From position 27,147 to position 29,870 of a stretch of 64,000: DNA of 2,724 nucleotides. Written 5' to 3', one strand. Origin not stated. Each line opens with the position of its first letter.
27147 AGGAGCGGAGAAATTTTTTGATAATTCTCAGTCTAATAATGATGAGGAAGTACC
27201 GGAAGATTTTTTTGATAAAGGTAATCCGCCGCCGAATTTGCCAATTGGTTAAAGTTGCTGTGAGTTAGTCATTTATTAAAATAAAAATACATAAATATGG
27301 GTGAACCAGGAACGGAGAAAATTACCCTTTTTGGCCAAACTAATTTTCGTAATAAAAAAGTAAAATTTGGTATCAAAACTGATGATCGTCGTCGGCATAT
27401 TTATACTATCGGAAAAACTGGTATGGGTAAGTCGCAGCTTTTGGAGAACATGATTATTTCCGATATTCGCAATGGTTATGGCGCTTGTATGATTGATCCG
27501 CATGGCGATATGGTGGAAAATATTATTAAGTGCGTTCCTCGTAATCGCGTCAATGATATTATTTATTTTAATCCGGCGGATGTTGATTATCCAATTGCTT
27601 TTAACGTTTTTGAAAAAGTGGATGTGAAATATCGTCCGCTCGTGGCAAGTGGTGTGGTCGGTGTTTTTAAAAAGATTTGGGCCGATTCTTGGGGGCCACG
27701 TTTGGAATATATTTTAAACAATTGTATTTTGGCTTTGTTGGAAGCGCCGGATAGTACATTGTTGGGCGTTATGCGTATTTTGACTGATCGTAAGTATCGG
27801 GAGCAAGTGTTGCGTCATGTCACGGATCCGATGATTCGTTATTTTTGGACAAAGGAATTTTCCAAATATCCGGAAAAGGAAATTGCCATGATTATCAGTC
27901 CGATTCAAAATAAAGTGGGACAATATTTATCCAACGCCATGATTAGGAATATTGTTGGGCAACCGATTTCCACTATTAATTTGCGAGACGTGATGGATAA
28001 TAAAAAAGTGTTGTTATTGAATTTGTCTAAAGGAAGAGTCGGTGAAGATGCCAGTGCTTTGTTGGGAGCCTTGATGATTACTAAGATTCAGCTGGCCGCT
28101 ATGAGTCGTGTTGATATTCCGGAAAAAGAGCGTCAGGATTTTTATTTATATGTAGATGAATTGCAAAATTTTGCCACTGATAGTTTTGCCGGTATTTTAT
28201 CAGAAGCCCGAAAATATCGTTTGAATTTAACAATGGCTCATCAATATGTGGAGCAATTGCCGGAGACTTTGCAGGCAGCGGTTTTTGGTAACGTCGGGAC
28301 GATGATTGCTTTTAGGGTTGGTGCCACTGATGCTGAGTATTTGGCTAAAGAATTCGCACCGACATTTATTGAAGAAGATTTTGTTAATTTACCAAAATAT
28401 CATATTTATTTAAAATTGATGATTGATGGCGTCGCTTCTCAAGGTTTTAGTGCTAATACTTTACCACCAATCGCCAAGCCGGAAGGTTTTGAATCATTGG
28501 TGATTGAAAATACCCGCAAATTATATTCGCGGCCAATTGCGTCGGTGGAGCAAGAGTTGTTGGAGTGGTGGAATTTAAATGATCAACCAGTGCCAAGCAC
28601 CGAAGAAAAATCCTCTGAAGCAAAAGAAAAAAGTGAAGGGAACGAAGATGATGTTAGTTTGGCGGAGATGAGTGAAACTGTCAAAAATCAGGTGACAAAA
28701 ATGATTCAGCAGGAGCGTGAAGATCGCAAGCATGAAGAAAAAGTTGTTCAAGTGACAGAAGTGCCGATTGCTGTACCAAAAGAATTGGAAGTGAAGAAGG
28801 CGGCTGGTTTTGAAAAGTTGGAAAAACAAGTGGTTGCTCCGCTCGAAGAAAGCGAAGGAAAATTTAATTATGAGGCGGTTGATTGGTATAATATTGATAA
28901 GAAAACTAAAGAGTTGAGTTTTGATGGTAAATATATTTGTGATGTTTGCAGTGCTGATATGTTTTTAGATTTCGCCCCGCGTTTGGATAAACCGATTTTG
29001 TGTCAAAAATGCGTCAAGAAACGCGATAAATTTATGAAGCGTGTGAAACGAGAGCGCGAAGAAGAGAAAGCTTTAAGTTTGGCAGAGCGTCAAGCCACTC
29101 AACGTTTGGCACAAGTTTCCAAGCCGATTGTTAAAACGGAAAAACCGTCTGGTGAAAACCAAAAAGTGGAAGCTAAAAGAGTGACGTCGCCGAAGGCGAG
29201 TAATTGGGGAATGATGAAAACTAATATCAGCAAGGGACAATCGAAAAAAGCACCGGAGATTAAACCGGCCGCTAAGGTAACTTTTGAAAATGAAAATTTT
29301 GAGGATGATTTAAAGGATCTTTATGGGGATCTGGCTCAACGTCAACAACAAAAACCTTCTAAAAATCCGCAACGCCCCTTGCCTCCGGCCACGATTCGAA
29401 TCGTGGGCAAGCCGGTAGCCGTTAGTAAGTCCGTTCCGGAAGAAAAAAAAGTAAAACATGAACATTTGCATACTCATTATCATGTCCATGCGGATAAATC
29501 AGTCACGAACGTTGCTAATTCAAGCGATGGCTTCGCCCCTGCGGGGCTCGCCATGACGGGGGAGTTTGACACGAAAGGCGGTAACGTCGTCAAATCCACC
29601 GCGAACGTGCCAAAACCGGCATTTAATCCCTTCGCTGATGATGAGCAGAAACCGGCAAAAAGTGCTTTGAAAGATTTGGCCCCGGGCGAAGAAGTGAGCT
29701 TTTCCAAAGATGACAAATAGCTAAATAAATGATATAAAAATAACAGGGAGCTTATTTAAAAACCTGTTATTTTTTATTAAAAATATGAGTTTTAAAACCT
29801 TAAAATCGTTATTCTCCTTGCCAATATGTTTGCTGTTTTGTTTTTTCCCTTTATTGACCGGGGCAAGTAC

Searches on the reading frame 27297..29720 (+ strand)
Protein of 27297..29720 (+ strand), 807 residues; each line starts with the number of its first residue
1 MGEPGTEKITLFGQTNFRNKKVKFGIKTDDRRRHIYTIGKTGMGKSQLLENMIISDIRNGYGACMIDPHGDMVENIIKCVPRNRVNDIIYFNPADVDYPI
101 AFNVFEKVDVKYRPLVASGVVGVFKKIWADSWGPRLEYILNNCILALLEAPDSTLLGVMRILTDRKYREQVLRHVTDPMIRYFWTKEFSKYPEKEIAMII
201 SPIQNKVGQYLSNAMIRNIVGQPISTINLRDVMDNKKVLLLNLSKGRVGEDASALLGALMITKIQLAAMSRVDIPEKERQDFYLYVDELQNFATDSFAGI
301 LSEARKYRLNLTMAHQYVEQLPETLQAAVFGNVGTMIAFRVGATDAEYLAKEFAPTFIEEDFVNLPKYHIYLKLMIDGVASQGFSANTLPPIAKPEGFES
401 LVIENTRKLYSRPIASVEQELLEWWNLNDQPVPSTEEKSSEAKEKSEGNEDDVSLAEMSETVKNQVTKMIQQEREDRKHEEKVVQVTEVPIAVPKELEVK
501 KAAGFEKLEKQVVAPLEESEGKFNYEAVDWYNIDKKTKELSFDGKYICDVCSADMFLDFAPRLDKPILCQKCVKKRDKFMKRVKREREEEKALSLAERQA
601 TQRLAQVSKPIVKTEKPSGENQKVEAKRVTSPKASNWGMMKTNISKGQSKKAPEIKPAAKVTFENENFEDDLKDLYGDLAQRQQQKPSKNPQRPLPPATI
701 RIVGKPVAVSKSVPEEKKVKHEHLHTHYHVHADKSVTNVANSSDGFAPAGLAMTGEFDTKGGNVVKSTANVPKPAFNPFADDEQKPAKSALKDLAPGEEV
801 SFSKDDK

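Call 35: search_protein_families(library=pfam, proteins=[window:27297-29720:+], max_evalue=0.00001)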
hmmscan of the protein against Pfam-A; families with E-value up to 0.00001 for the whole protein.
window:27297-29720:+ (807 aa): 2 families
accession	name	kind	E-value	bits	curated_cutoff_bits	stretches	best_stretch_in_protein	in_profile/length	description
PF10412.15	TrwB_AAD_bind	-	1.3e-07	31.3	20.5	1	27-348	10-318/387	Type IV secretion-system coupling protein DNA-binding domain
PF01935.23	DUF87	-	8.7e-06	26.4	23.2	0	20-245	10-203/220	Helicase HerA, central domain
